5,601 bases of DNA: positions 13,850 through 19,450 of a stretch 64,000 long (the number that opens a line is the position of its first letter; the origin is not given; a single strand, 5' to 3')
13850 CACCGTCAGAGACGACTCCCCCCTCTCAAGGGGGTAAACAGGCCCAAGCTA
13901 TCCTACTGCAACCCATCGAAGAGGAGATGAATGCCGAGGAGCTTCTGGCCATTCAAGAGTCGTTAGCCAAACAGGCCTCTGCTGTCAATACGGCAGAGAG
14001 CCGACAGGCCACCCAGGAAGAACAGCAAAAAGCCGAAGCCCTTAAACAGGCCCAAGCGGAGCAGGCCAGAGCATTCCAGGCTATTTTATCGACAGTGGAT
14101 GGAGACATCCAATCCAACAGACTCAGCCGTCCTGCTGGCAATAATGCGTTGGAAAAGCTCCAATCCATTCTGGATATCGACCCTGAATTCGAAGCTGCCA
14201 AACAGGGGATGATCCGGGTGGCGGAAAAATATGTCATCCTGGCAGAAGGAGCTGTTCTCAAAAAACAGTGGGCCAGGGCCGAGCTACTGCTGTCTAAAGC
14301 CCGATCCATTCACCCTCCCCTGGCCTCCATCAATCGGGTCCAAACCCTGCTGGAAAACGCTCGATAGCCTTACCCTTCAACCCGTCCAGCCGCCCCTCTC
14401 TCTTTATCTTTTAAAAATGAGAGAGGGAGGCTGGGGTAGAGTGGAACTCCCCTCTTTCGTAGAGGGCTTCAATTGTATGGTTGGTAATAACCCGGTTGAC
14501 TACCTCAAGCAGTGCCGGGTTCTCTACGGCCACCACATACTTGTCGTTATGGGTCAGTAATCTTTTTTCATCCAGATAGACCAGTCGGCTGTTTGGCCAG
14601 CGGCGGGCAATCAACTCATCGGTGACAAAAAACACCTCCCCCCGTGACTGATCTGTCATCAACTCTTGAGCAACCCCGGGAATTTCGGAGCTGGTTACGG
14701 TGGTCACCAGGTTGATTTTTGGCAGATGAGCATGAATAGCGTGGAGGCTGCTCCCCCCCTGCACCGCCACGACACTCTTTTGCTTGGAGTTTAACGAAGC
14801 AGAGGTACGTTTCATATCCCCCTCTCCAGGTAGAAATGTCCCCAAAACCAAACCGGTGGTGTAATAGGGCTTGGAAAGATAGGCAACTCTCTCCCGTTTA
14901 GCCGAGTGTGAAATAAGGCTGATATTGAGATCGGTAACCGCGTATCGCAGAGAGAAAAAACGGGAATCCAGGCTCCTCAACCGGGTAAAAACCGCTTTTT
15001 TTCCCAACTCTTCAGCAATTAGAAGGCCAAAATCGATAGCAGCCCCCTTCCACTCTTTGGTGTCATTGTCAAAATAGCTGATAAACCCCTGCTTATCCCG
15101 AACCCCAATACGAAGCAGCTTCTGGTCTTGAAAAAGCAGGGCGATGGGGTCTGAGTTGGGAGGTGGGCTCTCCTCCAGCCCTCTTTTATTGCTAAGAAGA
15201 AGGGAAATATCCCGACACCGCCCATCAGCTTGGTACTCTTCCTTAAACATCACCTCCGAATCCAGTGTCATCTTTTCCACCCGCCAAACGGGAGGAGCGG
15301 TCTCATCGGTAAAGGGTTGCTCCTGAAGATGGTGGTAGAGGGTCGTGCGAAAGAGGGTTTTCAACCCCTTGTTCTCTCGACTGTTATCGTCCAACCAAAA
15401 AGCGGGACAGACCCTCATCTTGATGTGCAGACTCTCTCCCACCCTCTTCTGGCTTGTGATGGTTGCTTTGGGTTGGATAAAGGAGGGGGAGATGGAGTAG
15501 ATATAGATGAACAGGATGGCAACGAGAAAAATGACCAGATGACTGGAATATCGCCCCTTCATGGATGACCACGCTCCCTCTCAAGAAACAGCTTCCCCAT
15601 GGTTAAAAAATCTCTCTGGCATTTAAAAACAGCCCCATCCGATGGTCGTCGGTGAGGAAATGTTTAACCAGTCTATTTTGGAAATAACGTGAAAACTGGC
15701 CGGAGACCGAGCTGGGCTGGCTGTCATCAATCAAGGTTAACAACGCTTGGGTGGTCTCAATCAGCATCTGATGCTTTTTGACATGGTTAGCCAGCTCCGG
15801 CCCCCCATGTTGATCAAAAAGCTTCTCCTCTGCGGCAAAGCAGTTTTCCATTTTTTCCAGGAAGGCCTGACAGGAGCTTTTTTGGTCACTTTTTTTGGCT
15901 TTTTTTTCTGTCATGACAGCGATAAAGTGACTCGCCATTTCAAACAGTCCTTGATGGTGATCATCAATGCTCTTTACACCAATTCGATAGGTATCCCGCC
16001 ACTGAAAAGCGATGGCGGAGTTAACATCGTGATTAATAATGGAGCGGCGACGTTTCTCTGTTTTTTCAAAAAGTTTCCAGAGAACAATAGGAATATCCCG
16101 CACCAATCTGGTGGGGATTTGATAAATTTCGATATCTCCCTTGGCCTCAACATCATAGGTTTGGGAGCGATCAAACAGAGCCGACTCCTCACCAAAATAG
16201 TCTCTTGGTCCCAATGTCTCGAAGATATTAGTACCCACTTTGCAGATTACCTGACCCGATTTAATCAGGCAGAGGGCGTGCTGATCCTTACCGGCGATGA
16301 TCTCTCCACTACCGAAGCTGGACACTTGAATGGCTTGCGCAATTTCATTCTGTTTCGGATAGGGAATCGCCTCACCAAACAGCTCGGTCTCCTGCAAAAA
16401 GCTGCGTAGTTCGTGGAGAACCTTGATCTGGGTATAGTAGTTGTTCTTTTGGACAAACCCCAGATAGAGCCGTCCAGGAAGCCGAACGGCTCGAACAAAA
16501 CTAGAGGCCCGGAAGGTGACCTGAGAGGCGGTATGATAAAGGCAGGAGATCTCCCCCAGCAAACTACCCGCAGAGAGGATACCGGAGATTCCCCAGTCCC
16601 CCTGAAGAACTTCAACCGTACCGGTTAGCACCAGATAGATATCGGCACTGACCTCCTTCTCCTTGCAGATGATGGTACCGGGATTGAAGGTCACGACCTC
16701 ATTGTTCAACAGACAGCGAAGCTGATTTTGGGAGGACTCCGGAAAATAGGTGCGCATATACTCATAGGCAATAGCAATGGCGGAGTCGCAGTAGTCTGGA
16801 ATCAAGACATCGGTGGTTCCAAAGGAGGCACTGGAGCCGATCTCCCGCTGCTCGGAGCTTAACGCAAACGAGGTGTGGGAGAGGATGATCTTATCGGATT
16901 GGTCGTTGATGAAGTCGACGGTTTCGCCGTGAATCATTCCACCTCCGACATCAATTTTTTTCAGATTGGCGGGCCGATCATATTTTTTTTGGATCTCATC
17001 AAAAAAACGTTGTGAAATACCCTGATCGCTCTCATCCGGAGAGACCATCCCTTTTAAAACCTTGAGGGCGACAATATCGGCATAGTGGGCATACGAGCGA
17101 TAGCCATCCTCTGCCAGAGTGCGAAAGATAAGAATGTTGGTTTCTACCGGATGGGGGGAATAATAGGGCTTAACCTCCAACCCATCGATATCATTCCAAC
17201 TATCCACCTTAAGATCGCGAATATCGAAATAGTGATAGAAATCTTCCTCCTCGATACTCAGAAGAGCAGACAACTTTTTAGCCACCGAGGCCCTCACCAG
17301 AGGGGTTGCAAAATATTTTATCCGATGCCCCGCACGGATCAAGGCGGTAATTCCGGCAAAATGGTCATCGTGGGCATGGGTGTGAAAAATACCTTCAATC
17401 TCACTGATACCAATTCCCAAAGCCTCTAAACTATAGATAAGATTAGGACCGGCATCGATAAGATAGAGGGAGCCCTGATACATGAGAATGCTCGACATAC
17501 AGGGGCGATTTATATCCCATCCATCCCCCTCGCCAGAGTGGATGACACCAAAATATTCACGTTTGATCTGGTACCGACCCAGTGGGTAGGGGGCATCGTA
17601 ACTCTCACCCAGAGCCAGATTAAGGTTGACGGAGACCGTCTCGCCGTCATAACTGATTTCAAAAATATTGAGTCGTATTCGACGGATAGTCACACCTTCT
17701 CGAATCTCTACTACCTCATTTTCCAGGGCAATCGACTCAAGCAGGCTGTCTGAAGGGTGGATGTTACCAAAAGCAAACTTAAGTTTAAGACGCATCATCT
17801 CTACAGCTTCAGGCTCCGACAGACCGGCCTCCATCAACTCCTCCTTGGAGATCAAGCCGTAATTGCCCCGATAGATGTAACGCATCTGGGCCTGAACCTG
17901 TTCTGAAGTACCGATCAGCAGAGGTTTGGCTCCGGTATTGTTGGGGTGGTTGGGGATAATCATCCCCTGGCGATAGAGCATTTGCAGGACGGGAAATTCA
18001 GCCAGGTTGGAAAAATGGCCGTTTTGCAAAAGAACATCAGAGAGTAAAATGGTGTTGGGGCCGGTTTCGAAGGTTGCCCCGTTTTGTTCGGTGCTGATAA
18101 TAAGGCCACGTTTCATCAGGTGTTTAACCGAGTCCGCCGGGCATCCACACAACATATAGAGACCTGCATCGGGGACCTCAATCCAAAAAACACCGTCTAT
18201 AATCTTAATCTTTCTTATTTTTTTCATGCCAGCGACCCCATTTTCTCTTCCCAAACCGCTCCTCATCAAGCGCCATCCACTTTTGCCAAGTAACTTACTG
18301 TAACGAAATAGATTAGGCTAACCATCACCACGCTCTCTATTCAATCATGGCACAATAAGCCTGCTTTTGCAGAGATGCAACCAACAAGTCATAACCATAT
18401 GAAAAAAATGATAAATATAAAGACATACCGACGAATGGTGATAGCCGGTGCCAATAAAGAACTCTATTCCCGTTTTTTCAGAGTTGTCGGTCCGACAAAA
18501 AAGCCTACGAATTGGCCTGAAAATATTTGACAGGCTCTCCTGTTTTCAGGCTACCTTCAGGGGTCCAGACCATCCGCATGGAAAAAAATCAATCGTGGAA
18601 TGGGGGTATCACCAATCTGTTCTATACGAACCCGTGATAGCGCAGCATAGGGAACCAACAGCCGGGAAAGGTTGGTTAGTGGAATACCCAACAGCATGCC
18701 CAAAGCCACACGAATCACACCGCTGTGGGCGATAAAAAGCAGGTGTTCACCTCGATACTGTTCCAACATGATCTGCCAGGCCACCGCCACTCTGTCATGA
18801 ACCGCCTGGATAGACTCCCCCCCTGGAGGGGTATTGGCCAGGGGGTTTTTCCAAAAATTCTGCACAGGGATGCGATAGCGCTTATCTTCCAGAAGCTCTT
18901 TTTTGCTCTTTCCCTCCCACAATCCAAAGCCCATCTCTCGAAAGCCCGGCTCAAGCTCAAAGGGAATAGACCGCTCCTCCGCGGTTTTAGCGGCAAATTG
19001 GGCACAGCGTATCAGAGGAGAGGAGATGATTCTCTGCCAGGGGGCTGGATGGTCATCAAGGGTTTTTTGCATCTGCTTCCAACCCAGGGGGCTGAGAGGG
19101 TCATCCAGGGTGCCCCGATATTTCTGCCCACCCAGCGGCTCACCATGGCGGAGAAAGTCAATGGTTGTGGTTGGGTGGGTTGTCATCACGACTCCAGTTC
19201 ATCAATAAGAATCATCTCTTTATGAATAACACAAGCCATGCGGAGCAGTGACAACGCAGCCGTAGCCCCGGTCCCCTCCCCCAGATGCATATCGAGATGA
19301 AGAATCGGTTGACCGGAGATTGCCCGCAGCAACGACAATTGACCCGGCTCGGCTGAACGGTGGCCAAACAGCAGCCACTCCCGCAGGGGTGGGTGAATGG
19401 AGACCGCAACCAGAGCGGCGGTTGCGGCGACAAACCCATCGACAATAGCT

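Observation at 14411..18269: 888-aa fusion of an unknown N-domain, an MBL hydrolase, two cNMP-binding domains and a hemerythrin, co-oriented with a membrane-anchored SBP-fold protein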

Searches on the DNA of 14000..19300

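Call 69: search_rna_families(source=window, start=14000, end=19300, threshold=evalue, max_evalue=1)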
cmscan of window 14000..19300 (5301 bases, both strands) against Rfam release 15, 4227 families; matches with E-value up to 1: 1.
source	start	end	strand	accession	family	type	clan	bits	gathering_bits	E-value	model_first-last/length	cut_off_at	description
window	17322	17377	-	RF01178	snoR77Y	Gene; snRNA; snoRNA; CD-box;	CL00057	23.1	52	0.71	1-85/85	no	Small nucleolar RNA snoR77Y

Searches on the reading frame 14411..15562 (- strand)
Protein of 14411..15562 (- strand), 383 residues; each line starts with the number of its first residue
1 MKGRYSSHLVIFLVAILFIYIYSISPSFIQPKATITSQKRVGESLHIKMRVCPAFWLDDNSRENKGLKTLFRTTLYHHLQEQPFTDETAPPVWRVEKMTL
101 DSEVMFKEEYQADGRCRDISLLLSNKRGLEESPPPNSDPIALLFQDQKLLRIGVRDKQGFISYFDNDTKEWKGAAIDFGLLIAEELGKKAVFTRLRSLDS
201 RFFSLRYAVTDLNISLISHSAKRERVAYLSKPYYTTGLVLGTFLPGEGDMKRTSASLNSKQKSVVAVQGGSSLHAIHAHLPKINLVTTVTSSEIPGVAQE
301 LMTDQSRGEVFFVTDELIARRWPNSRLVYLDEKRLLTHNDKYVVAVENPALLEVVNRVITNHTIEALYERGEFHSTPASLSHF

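Call 3: search_protein_families(library=pfam, proteins=[window:14411-15562:-], max_evalue=1)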
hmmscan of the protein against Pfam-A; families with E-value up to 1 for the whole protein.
window:14411-15562:- (383 aa): 1 family
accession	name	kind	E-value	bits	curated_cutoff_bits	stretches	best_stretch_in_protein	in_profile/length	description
PF00497.25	SBP_bac_3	-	1.7e-08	34.7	26.4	1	150-360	1-114/132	Bacterial extracellular solute-binding proteins, family 3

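Call 4: search_protein_families(library=ncbifam, proteins=[window:14411-15562:-], max_evalue=1)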
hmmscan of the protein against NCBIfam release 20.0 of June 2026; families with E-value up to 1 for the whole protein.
window:14411-15562:- (383 aa): 5 families
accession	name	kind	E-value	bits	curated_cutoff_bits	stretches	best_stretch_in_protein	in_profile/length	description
TIGR01096.1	3A0103s03R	subfamily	0.0027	17.2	256.35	1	160-293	34-161/250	lysine/arginine/ornithine ABC transporter substrate-binding protein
NF008426.0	PRK11260.1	equivalog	0.013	14.7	312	1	145-260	38-150/266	cystine ABC transporter substrate-binding protein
NF008885.0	PRK11917.1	equivalog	0.063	12.8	373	1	148-240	38-132/259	bifunctional adhesin/ABC transporter aspartate/glutamate-binding protein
NF007029.0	PRK09495.1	equivalog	0.14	11.9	303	1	167-284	42-154/248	glutamine ABC transporter substrate-binding protein GlnH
NF041764.1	ArtI_Ecoli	equivalog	0.15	11.4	522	1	173-287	45-152/243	arginine ABC transporter substrate-binding protein ArtI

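Call 68: search_protein_families(library=padloc, proteins=[window:14411-15562:-], max_evalue=0.01)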
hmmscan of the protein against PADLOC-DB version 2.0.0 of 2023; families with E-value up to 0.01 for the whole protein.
window:14411-15562:- (383 aa): 0 families
